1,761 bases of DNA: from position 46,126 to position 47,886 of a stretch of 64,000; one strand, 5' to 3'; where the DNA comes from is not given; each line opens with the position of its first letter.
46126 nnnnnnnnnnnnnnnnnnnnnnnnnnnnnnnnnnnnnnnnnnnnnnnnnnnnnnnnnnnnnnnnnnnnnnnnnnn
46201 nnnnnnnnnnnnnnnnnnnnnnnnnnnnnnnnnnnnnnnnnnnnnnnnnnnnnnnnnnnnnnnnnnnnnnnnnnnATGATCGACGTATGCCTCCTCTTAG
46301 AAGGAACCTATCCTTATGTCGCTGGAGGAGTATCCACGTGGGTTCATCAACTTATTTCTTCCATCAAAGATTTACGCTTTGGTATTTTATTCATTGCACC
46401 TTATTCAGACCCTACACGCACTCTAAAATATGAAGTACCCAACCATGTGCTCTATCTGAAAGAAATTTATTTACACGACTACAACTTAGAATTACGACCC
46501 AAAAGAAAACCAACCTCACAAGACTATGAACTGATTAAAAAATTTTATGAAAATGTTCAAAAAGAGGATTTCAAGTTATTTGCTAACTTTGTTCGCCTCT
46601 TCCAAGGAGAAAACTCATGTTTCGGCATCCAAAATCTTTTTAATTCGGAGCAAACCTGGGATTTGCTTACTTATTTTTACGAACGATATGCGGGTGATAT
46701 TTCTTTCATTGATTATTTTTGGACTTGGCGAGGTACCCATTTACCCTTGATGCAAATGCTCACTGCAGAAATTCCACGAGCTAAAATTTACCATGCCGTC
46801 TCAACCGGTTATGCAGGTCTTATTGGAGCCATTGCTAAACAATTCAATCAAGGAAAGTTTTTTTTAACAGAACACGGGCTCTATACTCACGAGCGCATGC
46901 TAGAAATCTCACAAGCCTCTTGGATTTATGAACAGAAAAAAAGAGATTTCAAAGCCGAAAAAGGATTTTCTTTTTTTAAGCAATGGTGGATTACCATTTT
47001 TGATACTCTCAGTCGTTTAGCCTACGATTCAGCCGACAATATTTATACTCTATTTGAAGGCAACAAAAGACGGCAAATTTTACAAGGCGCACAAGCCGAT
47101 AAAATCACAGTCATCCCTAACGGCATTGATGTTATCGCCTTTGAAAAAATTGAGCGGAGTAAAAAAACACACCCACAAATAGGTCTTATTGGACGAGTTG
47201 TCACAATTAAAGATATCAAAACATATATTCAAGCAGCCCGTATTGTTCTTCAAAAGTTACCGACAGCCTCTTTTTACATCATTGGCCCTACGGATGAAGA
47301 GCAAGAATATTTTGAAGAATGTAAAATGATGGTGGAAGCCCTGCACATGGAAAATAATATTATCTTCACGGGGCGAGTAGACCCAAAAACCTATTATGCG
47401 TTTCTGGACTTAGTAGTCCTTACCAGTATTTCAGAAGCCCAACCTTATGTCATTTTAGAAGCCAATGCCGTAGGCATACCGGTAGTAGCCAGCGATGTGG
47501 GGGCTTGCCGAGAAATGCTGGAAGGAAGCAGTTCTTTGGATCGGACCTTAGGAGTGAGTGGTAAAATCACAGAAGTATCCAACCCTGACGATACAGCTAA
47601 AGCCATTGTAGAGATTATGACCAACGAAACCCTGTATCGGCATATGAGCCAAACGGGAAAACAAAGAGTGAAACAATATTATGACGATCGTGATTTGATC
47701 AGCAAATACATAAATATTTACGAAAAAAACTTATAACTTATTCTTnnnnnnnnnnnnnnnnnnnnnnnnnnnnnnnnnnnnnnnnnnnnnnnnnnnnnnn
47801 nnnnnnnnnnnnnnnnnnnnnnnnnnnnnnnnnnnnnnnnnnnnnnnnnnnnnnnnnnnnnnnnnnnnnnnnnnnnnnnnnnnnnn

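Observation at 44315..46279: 654-aa HEAT-repeat (PBS-lyase-like) protein translationally coupled between pelE- and pelF-like genes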

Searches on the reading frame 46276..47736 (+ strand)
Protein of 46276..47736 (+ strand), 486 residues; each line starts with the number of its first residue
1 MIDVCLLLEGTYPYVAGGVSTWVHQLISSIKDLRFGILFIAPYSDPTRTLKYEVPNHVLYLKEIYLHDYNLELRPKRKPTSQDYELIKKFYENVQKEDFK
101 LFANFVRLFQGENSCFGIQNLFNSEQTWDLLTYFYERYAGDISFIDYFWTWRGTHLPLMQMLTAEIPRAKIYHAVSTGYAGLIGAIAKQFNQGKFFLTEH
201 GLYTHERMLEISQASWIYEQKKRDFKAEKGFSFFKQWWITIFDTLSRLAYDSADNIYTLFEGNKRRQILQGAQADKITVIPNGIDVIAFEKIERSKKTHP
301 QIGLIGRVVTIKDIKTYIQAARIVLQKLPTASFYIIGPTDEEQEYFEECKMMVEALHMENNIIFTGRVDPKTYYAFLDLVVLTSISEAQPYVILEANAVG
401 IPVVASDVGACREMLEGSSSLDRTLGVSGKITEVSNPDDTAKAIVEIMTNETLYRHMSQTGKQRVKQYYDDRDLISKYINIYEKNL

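Call 6: search_protein_families(library=pfam, proteins=[window:46276-47736:+], max_evalue=0.01)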
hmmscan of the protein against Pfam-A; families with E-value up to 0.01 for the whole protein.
window:46276-47736:+ (486 aa): 7 families
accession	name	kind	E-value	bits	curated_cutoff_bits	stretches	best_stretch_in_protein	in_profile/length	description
PF11997.14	DUF3492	-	3.2e-82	276.8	23.3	1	3-274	2-267/268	Domain of unknown function (DUF3492)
PF00534.26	Glycos_transf_1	-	4.5e-27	95.1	26.4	1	290-464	6-172/172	Glycosyl transferases group 1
PF13692.12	Glyco_trans_1_4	-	1.4e-24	87.4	27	1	300-450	2-142/142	Glycosyl transferases group 1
PF13439.12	Glyco_transf_4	-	1.1e-07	32.5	28.5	1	158-286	64-168/170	Glycosyltransferase Family 4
PF13579.12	Glyco_trans_4_4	-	0.0001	23.1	29.7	1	165-283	68-158/158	Glycosyl transferase 4-like domain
PF20706.3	GT4-conflict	-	0.00032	20.2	26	1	269-450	166-357/385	Family 4 Glycosyltransferase in conflict systems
PF13524.12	Glyco_trans_1_2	-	0.0079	16.6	25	0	325-470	6-134/144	Glycosyl transferase-like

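Call 7: search_protein_families(library=ncbifam, proteins=[window:46276-47736:+], max_evalue=0.01)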
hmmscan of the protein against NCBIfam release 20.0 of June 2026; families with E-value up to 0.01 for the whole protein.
window:46276-47736:+ (486 aa): 33 families (the best 25 are shown)
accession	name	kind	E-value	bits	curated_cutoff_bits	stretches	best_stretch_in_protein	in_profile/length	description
NF038011.1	PelF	equivalog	4.9e-149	497.5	100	1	3-482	1-489/489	GT4 family glycosyltransferase PelF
TIGR04157.1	glyco_rSAM_CFB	subfamily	4.9e-23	81.8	400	1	271-482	189-406/406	TIGR04157 family glycosyltransferase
NF041876.1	EPS_EpsE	equivalog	2.2e-22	79.9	400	1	267-471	178-382/389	exopolysaccharide biosynthesis GT4 family glycosyltransferase EpsE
TIGR03088.1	stp2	hypoth_equivalog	2.2e-22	79.6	409.05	1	273-486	158-374/374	TIGR03088 family PEP-CTERM/XrtA system glycosyltransferase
TIGR04063.1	stp3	hypoth_equivalog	5e-22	78.3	442.05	1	245-484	150-394/397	TIGR04063 family PEP-CTERM/XrtA system glycosyltransferase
NF041010.1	glycosy_Agl16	equivalog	5.5e-20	71.5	575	1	241-482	122-348/352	glycosylation protein Agl16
TIGR03999.1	thiol_BshA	equivalog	1.3e-18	67.1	273.7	1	273-484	165-372/375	N-acetyl-alpha-D-glucosaminyl L-malate synthase BshA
NF038255.1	exopoly_VpsD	equivalog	3.4e-16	59.1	300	1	261-484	163-378/381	VpsD family glycosyltransferase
TIGR02149.1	glgA_Coryne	subfamily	5.6e-15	55.4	302.4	1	247-484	139-389/391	glycogen synthase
NF046085.1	XrtY_assoc_Gly1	equivalog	1.5e-13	50.4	400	1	265-484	172-383/387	XrtY-associated glycosyltransferase XYAG1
NF047880.1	glyco_SdgA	exception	1.9e-12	46.5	800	1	277-481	293-486/488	serine-aspartate repeat adhesin O-glycosyltransferase SdgA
TIGR03449.1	mycothiol_MshA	equivalog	5.7e-12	45.2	462.5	1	270-467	183-386/406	D-inositol-3-phosphate glycosyltransferase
NF047684.1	TeichurnBiosyTuaC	equivalog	9.7e-11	41.2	550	1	269-484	179-388/391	teichuronic acid biosynthesis protein TuaC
NF011726.0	PRK15179.1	equivalog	9.1e-09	34.2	733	1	301-482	519-691/694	Vi polysaccharide biosynthesis protein TviE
NF038229.1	Glyco4_Geo_Pelo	equivalog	1.1e-08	34.5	400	1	272-484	130-335/338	GPMC system family 4 glycosyltransferase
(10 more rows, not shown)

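Call 16: find_related_loci(query=window:46276-47736:+, collection=genome_contigs, flank=10000)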
Query window:46276-47736:+ (486 aa) in genome_contigs; peptide patterns used: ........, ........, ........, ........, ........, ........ (x = any residue, [..] = any of these).
130 stretches matched a pattern; 27 encode a relative of the query (tblastn E <= 1e-3); 27 distinct loci.
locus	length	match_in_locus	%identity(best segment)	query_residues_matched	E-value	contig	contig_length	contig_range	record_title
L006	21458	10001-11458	63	1-486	0e+0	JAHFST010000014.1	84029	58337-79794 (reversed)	MAG: Deltaproteobacteria bacterium isolate nzgw603 NODE_114_length_84030_cov_8.599614, whole genome shotgun sequence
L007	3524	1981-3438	63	1-486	0e+0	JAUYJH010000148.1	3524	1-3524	MAG: Deltaproteobacteria bacterium isolate C24_metabat.bin.128 C24_k141_961278, whole genome shotgun sequence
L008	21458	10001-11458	65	1-486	0e+0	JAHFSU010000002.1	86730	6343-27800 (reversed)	MAG: Deltaproteobacteria bacterium isolate nzgw604 NODE_106_length_86731_cov_5.076723, whole genome shotgun sequence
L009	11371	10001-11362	66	1-454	0e+0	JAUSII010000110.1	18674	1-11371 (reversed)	MAG: Deltaproteobacteria bacterium isolate E14_metabat.bin.232 E14_k141_1576715, whole genome shotgun sequence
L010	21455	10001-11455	45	1-482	2e-146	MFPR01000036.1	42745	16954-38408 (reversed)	MAG: Candidatus Lindowbacteria bacterium RIFCSPLOWO2_12_FULL_62_27 rifcsplowo2_12_scaffold_675, whole genome shotgun seq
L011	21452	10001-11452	46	1-484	2e-144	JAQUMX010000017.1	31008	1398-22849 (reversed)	MAG: Candidatus Omnitrophota bacterium isolate STD1_164 NODE_2941_length_31008_cov_4.725948_Sandtown_D1, whole genome sh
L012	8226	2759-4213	44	1-482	4e-142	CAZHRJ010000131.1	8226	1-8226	MAG TPA_asm: uncultured bacterium isolate binchicken_co21_210 genome assembly, contig: NODE_8459_length_8226_cov_6.32101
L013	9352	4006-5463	45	1-482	3e-141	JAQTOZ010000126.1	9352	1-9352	MAG: Candidatus Omnitrophota bacterium isolate STB_104 NODE_19841_length_9352_cov_3.190569_Sandtown_B, whole genome shot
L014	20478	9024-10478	44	3-482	5e-140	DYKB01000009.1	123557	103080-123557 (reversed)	MAG TPA_asm: Caldithrix sp. isolate SulCav_AS07-7_41_26 SulCav_AS07_7_76_length_123557_cov_15_942349, whole genome shotg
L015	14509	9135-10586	45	1-482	2e-138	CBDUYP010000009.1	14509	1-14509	MAG TPA_asm: uncultured bacterium isolate SRR22302374_binner13_Refined_60 genome assembly, contig: ERZ26661914.2583, who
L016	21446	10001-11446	42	1-482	2e-134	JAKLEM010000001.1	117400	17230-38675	MAG: Candidatus Auribacterota bacterium isolate RA.bin133 RA.bin133_1, whole genome shotgun sequence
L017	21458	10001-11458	42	3-483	4e-133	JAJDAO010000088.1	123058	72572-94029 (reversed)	MAG: Deltaproteobacteria bacterium isolate OFTM73 OFTM73_87, whole genome shotgun sequence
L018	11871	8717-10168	42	2-482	7e-132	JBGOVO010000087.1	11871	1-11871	MAG: Candidatus Methylomirabilia bacterium isolate OBJ_0618_7090110_113 k141_7642398_length_11871_cov_19.6521, whole gen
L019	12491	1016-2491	40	1-486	8e-130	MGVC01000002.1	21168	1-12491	MAG: Elusimicrobia bacterium RIFOXYA2_FULL_39_19 rifoxya2_full_scaffold_1113, whole genome shotgun sequence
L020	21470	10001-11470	41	3-486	6e-128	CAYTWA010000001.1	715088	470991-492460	MAG TPA_asm: uncultured Elusimicrobia sp. isolate SRP150892_co2_137 genome assembly, contig: NODE_3_length_715088_cov_13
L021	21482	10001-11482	43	3-483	3e-127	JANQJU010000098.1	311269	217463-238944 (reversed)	MAG: SAR324 cluster bacterium isolate PL25a_bin.125 k99_4099773, whole genome shotgun sequence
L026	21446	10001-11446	39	3-484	2e-112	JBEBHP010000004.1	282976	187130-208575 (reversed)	MAG: Micropepsaceae bacterium isolate SF1_2_1 NODE_17_length_282976_cov_8.074439, whole genome shotgun sequence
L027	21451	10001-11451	42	3-484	3e-117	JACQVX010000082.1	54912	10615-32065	MAG: Planctomycetota bacterium isolate NC_groundwater_1474_Ag_S-0.65um_73_34 S_p65_S5_coassembly_k141_1861788, whole gen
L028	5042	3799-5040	42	3-416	7e-110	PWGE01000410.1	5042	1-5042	MAG: Candidatus Sumerlaeota bacterium isolate T1Sed10_198m T1-Sed10-C22133, whole genome shotgun sequence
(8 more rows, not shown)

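Call 46: find_related_loci(query=A4, collection=metagenome_contigs, flank=10000)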
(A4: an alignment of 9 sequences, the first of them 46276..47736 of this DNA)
Query A4 (486 aa) in metagenome_contigs; peptide patterns used: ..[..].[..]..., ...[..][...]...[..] (x = any residue, [..] = any of these).
600 stretches matched a pattern (row limit reached: there are more); 523 encode a relative of the query (tblastn E <= 1e-3); the best 80 are kept; 80 distinct loci.
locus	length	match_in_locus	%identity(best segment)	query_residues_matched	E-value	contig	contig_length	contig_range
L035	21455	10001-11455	63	1-485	0e+0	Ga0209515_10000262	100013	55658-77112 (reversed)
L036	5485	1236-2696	65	1-486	0e+0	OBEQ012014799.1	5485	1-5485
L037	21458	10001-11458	58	1-486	0e+0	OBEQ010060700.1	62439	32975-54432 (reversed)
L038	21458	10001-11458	59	1-486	0e+0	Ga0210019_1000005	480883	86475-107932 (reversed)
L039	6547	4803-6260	56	1-486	0e+0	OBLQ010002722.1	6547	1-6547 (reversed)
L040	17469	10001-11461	54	1-486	0e+0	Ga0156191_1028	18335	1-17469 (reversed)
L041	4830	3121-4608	48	1-486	1e-160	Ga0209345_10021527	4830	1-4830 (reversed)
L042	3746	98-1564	47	3-484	2e-161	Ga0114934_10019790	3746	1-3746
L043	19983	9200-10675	45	3-484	1e-150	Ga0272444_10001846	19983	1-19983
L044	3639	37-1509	46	1-486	1e-154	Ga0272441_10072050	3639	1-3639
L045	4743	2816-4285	47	1-484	7e-151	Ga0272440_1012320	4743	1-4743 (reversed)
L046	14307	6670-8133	47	3-484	6e-148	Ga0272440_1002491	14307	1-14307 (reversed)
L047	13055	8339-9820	45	1-484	2e-147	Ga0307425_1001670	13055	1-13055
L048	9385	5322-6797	45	3-484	8e-147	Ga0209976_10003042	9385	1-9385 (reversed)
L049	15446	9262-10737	45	3-484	1e-146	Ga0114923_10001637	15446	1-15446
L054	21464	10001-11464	47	3-484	2e-145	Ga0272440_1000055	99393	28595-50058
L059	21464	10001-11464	47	1-484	2e-144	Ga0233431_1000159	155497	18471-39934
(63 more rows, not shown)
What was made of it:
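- Tried and rejected: I used PelF as the anchor instead (calls 16, 46).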

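Call 55: search_protein_families(library=pfam, proteins=[L014:7526-8590:+, L017:8989-9951:+, L021:8928-9974:+, L028:2744-3793:+, L026:8755-9987:+, L010:6978-8045:+, L011:7142-8005:+, L020:7021-8058:+, L016:6781-7983:+, L015:6059-7153:+], max_evalue=0.01)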
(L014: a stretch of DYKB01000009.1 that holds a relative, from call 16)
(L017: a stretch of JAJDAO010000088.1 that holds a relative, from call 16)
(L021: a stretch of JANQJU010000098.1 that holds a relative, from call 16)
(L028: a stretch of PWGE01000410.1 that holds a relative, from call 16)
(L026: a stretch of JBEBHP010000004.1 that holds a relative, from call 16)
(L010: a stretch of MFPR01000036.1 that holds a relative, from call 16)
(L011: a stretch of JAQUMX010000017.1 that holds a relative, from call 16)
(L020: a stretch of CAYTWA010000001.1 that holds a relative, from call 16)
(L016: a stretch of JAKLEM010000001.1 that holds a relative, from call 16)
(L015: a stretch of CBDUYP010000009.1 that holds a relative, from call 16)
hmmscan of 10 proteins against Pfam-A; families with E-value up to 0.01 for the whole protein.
L014:7526-8590:+ (355 aa): 16 families
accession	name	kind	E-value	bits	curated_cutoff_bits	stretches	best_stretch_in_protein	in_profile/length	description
PF14559.12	TPR_19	-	3.3e-12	47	25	2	293-331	9-47/68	Tetratricopeptide repeat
PF13646.12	HEAT_2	-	8.5e-12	45.6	27.7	1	152-209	2-60/88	HEAT repeats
PF25058.1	ARM_TT21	-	1.3e-06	28.9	27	1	223-323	51-142/155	Tetratricopeptide repeat protein 21 ARM repeat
PF13414.12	TPR_11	-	1.3e-05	25.2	26.8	1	257-289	10-42/42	TPR repeat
PF13174.12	TPR_6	-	1.7e-05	25.6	26.3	0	277-304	2-29/33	Tetratricopeptide repeat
PF13431.12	TPR_17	-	3.5e-05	24.2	24.4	0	264-295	2-33/34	Tetratricopeptide repeat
PF13432.12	TPR_16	-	3.9e-05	24.5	32.7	1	279-324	1-46/65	Tetratricopeptide repeat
PF13424.12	TPR_12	-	5.2e-05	23.8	30.1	0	250-301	19-71/77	Tetratricopeptide repeat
PF13428.12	TPR_14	-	0.00011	23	23.5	0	277-317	3-43/44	Tetratricopeptide repeat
PF03130.22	HEAT_PBS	-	0.00038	21.2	20.9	0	166-191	2-27/27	PBS lyase HEAT-like repeat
PF00515.34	TPR_1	-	0.0012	19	27.8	0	279-295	5-21/34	Tetratricopeptide repeat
PF12895.13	ANAPC3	-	0.0014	19.3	27.2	0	263-330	11-77/82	Anaphase-promoting complex, cyclosome, subunit 3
PF13181.12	TPR_8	-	0.0014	19.1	25.7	0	276-305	2-31/34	Tetratricopeptide repeat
PF02985.28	HEAT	-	0.0016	19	23.5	0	185-209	5-29/31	HEAT repeat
PF12755.13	Vac14_Fab1_bd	-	0.0051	17.8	22.1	0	185-219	32-66/97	Vacuolar 14 Fab1-binding region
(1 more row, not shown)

L017:8989-9951:+ (321 aa): 13 families
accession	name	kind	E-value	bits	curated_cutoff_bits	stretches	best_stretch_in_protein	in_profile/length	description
PF14559.12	TPR_19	-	7.2e-10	39.5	25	1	254-302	3-51/68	Tetratricopeptide repeat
PF13646.12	HEAT_2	-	1.1e-07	32.4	27.7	1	119-176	2-60/88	HEAT repeats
PF07719.23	TPR_2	-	2.5e-06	27.6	27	1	246-275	5-34/34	Tetratricopeptide repeat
PF12895.13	ANAPC3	-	3.7e-05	24.4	27.2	1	244-298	26-78/82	Anaphase-promoting complex, cyclosome, subunit 3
PF00515.34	TPR_1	-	4e-05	23.7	27.8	0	250-275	9-34/34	Tetratricopeptide repeat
PF23914.1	TPR_CcmH_CycH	-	5.1e-05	23.6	42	1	224-306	66-151/158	Cytochrome c-type biogenesis protein H TPR domain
PF13428.12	TPR_14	-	0.00022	22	23.5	1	243-284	2-43/44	Tetratricopeptide repeat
PF13432.12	TPR_16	-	0.00028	21.7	32.7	1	248-292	3-47/65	Tetratricopeptide repeat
PF13424.12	TPR_12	-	0.00036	21.1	30.1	1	244-298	4-67/77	Tetratricopeptide repeat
PF13431.12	TPR_17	-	0.00063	20.3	24.4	0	233-262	4-33/34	Tetratricopeptide repeat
PF13414.12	TPR_11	-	0.0022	18.1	26.8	0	252-290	4-42/42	TPR repeat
PF20308.4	TPR-S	-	0.005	17.8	27.6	0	136-240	8-91/102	Tetratricopeptide Repeats-Sensor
PF25064.1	ARM_TT21_5th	-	0.009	16.7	27.8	0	248-309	7-68/117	TT21 fifth ARM repeats domain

L021:8928-9974:+ (349 aa): 9 families
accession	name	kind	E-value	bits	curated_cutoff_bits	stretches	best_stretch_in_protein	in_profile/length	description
PF13428.12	TPR_14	-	1.4e-08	35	23.5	0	233-262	15-44/44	Tetratricopeptide repeat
PF14559.12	TPR_19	-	7.8e-08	33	25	1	235-286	7-58/68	Tetratricopeptide repeat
PF13431.12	TPR_17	-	1.4e-06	28.6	24.4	0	241-262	1-22/34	Tetratricopeptide repeat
PF07719.23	TPR_2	-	1.3e-05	25.4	27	0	235-252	17-34/34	Tetratricopeptide repeat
PF13432.12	TPR_16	-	1.6e-05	25.7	32.7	1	233-286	11-64/65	Tetratricopeptide repeat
PF13414.12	TPR_11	-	5.3e-05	23.3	26.8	0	235-261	10-36/42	TPR repeat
PF13181.12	TPR_8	-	7.5e-05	23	25.7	0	235-252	17-34/34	Tetratricopeptide repeat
PF00515.34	TPR_1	-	0.00066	19.8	27.8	1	236-252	18-34/34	Tetratricopeptide repeat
PF13174.12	TPR_6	-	0.0015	19.5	26.3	0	256-286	3-33/33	Tetratricopeptide repeat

L028:2744-3793:+ (350 aa): 3 families
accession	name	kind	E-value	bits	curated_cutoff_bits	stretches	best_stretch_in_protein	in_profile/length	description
PF14559.12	TPR_19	-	3.9e-06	27.5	25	1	254-306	9-61/68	Tetratricopeptide repeat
PF13646.12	HEAT_2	-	1.4e-05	25.7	27.7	1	144-219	1-75/88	HEAT repeats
PF12895.13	ANAPC3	-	0.0086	16.8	27.2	0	253-322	5-74/82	Anaphase-promoting complex, cyclosome, subunit 3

L026:8755-9987:+ (411 aa): 2 families
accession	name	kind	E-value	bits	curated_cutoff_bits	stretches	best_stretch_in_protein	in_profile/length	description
PF14559.12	TPR_19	-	0.00024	21.8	25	1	306-363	8-65/68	Tetratricopeptide repeat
PF02985.28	HEAT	-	0.0045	17.6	23.5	0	231-251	3-23/31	HEAT repeat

L010:6978-8045:+ (356 aa): 14 families
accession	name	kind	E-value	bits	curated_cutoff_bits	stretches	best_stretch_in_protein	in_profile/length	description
PF13646.12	HEAT_2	-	1.3e-08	35.4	27.7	1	151-210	1-61/88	HEAT repeats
PF07719.23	TPR_2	-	1.6e-08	34.4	27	1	275-307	2-34/34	Tetratricopeptide repeat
PF13414.12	TPR_11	-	3.9e-08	33.3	26.8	1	281-320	1-40/42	TPR repeat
PF13431.12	TPR_17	-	1.3e-07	31.7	24.4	1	298-321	3-26/34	Tetratricopeptide repeat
PF13432.12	TPR_16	-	1.6e-07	32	32.7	1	280-324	3-47/65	Tetratricopeptide repeat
PF00515.34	TPR_1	-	3.7e-07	30.1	27.8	1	275-307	2-34/34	Tetratricopeptide repeat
PF13428.12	TPR_14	-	6.3e-06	26.8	23.5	1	277-317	4-44/44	Tetratricopeptide repeat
PF12895.13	ANAPC3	-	0.00014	22.5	27.2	0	259-299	41-81/82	Anaphase-promoting complex, cyclosome, subunit 3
PF14559.12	TPR_19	-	0.00028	21.6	25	1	286-319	3-36/68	Tetratricopeptide repeat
PF13424.12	TPR_12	-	0.00054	20.5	30.1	1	256-305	25-76/77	Tetratricopeptide repeat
PF13181.12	TPR_8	-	0.00096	19.6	25.7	1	275-307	2-34/34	Tetratricopeptide repeat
PF03130.22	HEAT_PBS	-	0.0022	18.8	20.9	0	165-191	1-27/27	PBS lyase HEAT-like repeat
PF02985.28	HEAT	-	0.0027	18.3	23.5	0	184-208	4-28/31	HEAT repeat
PF13174.12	TPR_6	-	0.009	17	26.3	0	278-306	4-32/33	Tetratricopeptide repeat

L011:7142-8005:+ (288 aa): 4 families
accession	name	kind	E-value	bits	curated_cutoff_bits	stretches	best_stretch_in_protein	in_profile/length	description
PF14559.12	TPR_19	-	3.9e-06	27.5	25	1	193-243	10-60/68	Tetratricopeptide repeat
PF13428.12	TPR_14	-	0.00015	22.6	23.5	1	208-246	1-39/44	Tetratricopeptide repeat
PF23914.1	TPR_CcmH_CycH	-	0.0015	18.8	42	1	190-247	66-126/158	Cytochrome c-type biogenesis protein H TPR domain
PF14853.12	Fis1_TPR_C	-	0.009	16.6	25.3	0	219-249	12-42/53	Fis1 C-terminal tetratricopeptide repeat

L020:7021-8058:+ (346 aa): 2 families
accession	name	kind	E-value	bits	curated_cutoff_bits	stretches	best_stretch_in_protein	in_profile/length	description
PF13646.12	HEAT_2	-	0.00064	20.4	27.7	1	149-214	4-68/88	HEAT repeats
PF14559.12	TPR_19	-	0.0012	19.6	25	0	203-234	4-35/68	Tetratricopeptide repeat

L016:6781-7983:+ (401 aa): 3 families
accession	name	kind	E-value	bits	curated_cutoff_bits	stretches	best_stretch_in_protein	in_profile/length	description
PF14559.12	TPR_19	-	0.00031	21.4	25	1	303-361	8-66/68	Tetratricopeptide repeat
PF13428.12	TPR_14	-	0.0035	18.3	23.5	1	326-362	7-43/44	Tetratricopeptide repeat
PF13432.12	TPR_16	-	0.0079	17.1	32.7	1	330-371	7-48/65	Tetratricopeptide repeat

L015:6059-7153:+ (365 aa): 5 families
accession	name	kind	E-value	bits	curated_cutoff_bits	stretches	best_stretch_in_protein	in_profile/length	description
PF14559.12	TPR_19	-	1.9e-08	34.9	25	2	295-356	1-63/68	Tetratricopeptide repeat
PF23914.1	TPR_CcmH_CycH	-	3.3e-05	24.2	42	1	267-345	66-147/158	Cytochrome c-type biogenesis protein H TPR domain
PF13646.12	HEAT_2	-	5.3e-05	23.9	27.7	1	164-228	3-66/88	HEAT repeats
PF12895.13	ANAPC3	-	8.8e-05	23.1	27.2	1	270-309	42-80/82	Anaphase-promoting complex, cyclosome, subunit 3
PF13428.12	TPR_14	-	0.00097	20.1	23.5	1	285-324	1-40/44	Tetratricopeptide repeat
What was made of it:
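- Tried and rejected: This was rejected: it is general to PelE (call 55).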

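Call 73: find_homologous_proteins(query=L027:7950-9992:+, max_evalue=1e-20)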
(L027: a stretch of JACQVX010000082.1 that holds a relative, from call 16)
Query L027:7950-9992:+ (681 aa): 2 proteins with E <= 1e-20 among 8000 candidates.
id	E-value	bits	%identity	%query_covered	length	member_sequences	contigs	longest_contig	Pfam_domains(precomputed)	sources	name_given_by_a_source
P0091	0.0e+0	1424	100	100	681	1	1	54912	PF00514.30,PF02985.29,PF13646.13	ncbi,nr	ncbi:MAG: HEAT repeat domain-containing protein [Planctomycetes bacterium]|nr:HEAT repeat domain-con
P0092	9.1e-24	103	33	45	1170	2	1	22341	PF12717.14,PF00514.30,PF26715.1,PF12755.14,PF25786.1,PF02985.29,PF03130.23,PF13513.13,PF20703.4,PF13646.13,PF25767.2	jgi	jgi:HEAT repeat protein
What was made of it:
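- Tried and rejected: A search with the Planctomycetota orthologue, made to find a cultured carrier, returned only the query itself (call 73).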
